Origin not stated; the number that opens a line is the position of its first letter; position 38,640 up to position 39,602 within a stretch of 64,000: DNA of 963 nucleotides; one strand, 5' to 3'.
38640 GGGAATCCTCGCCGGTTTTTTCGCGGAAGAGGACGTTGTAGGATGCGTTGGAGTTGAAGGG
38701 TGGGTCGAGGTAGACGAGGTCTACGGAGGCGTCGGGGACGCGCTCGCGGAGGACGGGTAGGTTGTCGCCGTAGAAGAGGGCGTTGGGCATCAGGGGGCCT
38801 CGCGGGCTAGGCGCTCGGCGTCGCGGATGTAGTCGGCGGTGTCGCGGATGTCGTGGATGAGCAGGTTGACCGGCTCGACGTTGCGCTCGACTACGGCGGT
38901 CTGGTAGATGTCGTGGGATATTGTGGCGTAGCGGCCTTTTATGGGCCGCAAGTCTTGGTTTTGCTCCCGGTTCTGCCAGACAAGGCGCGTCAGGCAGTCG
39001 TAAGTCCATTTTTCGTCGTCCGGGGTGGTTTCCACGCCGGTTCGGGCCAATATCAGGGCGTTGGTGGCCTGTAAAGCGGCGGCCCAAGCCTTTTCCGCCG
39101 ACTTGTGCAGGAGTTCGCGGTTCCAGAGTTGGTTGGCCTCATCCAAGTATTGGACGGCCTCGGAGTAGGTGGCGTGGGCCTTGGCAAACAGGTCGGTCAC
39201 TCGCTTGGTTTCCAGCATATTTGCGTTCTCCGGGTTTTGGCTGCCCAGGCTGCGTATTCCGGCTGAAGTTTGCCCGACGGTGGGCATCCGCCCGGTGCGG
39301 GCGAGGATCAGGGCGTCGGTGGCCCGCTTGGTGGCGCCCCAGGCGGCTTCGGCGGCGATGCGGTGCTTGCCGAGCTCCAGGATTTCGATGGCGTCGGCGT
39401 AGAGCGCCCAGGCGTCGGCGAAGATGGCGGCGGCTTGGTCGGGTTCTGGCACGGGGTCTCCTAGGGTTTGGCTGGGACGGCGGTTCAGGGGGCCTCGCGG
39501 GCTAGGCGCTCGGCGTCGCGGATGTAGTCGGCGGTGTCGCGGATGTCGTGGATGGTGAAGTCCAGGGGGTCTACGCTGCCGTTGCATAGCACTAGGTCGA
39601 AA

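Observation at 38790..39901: PaREP1/HEPN-like helical proteins sit immediately upstream of both restriction-type modules in the window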

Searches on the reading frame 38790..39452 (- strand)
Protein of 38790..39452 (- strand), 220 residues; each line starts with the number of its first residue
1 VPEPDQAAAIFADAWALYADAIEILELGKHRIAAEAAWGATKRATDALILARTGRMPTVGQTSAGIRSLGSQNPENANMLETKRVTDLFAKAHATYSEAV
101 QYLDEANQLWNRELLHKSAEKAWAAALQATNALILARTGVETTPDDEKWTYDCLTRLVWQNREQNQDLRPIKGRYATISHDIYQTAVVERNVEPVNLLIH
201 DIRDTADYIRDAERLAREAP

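Call 3: search_protein_families(library=pfam, proteins=[window:38790-39452:-], max_evalue=1)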
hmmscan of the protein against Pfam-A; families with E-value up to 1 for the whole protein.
window:38790-39452:- (220 aa): 4 families
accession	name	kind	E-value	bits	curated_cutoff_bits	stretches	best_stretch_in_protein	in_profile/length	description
PF05942.16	PaREP1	-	8.3e-12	45.5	24.4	2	97-158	4-67/115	Archaeal PaREP1/PaREP8 family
PF12486.13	VasL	-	0.06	13.8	27.3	1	92-133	13-54/147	Type VI secretion system, EvfB, or VasL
PF16468.10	DUF5049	-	0.19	12.1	28.7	1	76-107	17-46/57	Domain of unknown function (DUF5049)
PF04212.24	MIT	-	0.22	12.1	30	0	90-120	21-55/66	MIT (microtubule interacting and transport) domain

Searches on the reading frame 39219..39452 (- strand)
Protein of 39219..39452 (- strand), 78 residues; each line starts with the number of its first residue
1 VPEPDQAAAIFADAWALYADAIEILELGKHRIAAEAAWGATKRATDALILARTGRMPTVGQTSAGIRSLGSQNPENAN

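Call 74: find_related_loci(query=A5, collection=viral_contigs, flank=5000)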
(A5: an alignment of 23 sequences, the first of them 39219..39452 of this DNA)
Query A5 (78 aa) in viral_contigs; peptide patterns used: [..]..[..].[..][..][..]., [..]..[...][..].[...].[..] (x = any residue, [..] = any of these).
101 stretches matched a pattern; 1 encode a relative of the query (tblastn E <= 1e-3); 1 distinct loci.
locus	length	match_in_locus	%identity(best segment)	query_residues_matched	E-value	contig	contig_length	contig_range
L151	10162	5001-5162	54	3-57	3e-11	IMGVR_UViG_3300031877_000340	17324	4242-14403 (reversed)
